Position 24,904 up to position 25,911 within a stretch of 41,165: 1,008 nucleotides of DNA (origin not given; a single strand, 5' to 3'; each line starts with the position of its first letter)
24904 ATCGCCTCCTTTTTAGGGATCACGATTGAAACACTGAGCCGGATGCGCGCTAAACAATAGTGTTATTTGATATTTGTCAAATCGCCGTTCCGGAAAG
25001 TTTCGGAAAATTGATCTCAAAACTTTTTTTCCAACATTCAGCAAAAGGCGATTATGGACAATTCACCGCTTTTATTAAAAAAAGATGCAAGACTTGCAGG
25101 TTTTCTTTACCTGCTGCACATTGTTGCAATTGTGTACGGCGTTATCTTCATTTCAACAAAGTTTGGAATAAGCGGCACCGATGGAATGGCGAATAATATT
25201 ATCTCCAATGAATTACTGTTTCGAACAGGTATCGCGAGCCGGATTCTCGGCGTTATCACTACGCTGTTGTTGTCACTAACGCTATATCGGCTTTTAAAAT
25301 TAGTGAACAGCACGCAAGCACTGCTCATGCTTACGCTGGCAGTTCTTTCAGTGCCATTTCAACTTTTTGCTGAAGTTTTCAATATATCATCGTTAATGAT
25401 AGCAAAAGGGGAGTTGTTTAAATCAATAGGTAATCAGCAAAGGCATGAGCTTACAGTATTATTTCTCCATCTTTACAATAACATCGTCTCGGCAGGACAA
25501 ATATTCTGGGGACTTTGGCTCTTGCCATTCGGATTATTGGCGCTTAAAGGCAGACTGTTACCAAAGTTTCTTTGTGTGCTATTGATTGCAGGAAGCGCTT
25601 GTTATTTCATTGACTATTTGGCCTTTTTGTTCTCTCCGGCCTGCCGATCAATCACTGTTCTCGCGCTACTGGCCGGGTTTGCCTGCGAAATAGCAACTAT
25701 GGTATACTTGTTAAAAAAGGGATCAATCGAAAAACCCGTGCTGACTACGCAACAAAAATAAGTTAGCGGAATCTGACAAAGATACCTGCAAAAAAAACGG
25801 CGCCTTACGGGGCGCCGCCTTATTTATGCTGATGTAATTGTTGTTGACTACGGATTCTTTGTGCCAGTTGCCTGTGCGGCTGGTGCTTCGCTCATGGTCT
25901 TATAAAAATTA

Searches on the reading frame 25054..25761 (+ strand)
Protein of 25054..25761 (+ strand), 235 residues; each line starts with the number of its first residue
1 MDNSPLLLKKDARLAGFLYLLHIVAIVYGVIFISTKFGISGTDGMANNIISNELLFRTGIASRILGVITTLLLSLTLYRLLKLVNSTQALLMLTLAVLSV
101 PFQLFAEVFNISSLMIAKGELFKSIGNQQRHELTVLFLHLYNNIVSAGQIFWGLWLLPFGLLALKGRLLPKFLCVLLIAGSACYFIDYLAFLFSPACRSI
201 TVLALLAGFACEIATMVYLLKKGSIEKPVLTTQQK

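Call 33: search_protein_families(library=pfam, proteins=[window:25054-25761:+], max_evalue=0.001)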
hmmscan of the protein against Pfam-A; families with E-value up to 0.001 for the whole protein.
window:25054-25761:+ (235 aa): 1 family
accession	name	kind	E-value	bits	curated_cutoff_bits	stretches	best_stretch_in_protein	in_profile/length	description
PF14329.11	DUF4386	-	1.9e-35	123.1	27.6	1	14-223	1-210/210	Domain of unknown function (DUF4386)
